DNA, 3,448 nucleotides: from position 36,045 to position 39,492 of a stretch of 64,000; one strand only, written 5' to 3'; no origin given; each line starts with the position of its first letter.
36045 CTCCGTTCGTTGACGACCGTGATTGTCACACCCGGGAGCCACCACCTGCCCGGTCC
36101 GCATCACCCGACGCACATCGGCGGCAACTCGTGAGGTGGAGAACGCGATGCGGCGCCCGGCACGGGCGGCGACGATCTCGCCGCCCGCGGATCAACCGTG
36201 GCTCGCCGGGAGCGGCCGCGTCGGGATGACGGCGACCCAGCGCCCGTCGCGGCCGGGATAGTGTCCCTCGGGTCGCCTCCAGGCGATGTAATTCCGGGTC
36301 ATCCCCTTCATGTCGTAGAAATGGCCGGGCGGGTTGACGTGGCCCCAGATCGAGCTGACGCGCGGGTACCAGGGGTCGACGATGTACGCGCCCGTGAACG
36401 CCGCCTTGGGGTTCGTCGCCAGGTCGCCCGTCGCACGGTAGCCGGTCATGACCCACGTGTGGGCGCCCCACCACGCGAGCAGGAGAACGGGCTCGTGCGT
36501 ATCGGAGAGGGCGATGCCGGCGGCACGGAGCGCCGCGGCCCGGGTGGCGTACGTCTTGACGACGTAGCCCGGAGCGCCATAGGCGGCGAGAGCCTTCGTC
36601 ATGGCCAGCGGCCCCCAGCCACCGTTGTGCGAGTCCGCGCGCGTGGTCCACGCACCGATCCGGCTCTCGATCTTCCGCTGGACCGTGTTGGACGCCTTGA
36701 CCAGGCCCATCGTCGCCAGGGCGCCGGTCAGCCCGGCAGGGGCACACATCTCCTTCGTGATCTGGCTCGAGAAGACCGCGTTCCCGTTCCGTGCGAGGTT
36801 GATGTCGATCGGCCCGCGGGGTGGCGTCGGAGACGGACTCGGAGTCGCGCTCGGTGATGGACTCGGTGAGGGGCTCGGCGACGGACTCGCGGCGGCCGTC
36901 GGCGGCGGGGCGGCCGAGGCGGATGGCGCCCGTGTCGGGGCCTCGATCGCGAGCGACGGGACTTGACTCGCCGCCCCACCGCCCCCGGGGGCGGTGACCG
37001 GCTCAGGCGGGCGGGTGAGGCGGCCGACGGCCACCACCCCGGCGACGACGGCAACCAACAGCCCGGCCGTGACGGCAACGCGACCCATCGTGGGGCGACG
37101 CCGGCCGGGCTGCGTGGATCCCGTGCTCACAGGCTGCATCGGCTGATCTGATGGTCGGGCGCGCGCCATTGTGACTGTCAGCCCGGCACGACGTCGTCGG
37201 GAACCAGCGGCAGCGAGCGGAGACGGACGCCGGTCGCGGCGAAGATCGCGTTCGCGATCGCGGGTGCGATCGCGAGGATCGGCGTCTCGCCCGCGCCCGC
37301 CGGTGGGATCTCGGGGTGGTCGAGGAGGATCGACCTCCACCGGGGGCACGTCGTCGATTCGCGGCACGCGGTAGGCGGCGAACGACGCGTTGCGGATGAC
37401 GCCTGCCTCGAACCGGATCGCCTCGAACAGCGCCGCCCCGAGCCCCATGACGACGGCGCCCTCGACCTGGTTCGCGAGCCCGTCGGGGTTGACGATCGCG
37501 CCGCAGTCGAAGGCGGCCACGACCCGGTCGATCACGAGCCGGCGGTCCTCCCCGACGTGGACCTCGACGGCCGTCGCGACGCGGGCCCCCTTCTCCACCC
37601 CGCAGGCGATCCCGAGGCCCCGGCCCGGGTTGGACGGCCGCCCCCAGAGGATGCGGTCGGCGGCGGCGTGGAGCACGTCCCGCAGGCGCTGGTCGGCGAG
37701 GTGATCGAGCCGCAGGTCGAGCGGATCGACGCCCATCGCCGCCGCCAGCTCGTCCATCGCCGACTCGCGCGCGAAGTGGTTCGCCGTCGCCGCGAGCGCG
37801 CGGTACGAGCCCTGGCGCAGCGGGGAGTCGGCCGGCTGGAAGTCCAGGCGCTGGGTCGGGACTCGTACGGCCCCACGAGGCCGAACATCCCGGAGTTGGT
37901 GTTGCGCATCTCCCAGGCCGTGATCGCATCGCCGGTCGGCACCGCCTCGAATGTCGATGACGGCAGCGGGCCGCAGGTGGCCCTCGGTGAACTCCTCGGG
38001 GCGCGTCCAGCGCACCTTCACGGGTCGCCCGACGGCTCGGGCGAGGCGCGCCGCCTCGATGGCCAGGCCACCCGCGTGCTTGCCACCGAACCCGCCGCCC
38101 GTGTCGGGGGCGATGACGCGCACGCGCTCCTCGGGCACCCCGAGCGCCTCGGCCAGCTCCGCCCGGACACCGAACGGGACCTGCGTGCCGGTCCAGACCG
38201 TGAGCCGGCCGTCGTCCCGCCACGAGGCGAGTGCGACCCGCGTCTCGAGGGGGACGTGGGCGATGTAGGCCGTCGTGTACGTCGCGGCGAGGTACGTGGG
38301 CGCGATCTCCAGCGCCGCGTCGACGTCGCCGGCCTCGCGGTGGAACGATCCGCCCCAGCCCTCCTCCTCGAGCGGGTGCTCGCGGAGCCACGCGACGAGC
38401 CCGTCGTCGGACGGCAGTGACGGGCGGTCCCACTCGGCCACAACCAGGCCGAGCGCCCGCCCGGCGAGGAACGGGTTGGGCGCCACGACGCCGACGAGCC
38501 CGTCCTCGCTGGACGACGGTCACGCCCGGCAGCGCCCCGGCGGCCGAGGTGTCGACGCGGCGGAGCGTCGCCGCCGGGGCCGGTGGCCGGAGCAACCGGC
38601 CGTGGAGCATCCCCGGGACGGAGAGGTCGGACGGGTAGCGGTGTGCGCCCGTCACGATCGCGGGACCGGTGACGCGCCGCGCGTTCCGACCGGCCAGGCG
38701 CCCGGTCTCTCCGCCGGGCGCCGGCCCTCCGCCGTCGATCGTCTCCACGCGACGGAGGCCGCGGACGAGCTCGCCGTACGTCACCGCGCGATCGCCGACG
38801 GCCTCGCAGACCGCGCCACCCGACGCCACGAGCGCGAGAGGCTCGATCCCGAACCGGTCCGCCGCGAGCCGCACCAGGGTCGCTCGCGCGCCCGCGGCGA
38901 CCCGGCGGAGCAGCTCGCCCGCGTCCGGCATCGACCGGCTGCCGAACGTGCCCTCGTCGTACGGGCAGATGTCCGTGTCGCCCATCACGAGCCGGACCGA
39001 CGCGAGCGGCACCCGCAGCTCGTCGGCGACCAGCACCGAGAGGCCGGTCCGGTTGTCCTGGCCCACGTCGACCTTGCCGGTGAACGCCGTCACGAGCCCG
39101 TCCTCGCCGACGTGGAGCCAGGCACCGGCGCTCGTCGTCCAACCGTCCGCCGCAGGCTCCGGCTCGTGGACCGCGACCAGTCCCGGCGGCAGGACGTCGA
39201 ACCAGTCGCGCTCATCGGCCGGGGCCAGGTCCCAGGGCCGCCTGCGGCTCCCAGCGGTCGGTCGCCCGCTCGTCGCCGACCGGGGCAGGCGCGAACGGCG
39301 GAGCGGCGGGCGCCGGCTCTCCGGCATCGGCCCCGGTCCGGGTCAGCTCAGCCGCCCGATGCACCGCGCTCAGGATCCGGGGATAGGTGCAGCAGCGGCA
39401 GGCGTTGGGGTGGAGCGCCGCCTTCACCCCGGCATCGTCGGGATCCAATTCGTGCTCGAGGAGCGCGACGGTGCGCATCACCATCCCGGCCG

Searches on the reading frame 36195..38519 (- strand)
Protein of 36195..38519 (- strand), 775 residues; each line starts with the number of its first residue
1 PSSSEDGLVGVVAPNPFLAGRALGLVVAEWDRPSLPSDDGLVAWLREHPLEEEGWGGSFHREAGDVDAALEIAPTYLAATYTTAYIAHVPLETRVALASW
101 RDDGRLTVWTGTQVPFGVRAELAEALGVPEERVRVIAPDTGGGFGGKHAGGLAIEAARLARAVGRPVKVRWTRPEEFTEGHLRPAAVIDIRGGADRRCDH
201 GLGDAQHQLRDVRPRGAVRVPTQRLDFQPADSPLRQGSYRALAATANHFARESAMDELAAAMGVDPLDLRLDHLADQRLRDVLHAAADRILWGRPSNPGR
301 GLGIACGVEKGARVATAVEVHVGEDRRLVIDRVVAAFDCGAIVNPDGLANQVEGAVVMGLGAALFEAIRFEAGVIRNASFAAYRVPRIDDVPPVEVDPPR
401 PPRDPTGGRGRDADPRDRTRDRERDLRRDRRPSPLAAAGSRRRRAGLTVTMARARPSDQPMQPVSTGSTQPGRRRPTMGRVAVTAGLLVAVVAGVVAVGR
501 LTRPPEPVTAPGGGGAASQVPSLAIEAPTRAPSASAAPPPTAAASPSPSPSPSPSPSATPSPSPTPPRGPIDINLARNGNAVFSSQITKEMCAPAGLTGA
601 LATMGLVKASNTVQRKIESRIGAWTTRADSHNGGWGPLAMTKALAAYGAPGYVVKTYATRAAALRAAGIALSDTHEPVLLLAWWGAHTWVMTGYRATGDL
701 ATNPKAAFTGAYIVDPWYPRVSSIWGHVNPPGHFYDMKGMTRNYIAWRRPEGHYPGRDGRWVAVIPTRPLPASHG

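Call 16: search_protein_families(library=pfam, proteins=[window:36195-38519:-], max_evalue=0.001)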
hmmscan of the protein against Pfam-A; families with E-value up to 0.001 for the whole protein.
window:36195-38519:- (775 aa): 2 families
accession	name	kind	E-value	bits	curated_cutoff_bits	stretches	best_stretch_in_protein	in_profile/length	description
PF02738.23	MoCoBD_1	-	5e-44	150.7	27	2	61-196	13-150/244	Molybdopterin cofactor-binding domain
PF20256.3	MoCoBD_2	-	4.3e-20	72.8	27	1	316-392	205-283/283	Molybdopterin cofactor-binding domain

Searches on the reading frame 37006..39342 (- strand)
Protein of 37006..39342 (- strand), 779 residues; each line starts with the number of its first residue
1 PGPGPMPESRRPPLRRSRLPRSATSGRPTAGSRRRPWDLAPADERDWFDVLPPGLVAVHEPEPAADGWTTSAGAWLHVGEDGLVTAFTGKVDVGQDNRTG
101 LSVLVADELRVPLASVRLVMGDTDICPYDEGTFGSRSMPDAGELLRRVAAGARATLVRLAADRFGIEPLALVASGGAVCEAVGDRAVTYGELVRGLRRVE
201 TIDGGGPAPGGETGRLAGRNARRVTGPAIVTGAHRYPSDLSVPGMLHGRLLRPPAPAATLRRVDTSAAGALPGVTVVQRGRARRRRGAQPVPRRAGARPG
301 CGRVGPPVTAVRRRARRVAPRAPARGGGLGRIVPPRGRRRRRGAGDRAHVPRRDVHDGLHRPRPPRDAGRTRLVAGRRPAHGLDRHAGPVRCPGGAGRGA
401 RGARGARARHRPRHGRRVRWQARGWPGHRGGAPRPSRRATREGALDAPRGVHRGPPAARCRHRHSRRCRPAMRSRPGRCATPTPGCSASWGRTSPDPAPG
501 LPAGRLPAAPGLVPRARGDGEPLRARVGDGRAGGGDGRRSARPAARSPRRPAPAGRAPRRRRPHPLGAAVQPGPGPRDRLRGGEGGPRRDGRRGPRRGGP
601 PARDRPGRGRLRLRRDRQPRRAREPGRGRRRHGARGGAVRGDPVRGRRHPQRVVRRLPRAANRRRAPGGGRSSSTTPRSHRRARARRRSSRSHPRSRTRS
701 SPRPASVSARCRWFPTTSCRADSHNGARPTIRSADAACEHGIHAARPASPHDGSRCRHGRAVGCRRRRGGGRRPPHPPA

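Call 16: search_protein_families(library=pfam, proteins=[window:37006-39342:-], max_evalue=0.001)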
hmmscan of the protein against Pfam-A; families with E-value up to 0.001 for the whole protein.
window:37006-39342:- (779 aa): 2 families
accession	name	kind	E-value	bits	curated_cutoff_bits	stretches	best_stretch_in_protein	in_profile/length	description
PF20256.3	MoCoBD_2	-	6.7e-21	75.5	27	1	66-194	42-168/283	Molybdopterin cofactor-binding domain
PF01315.27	Ald_Xan_dh_C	-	5.6e-06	27.1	31.3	1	231-277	1-47/110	Aldehyde oxidase and xanthine dehydrogenase, a/b hammerhead domain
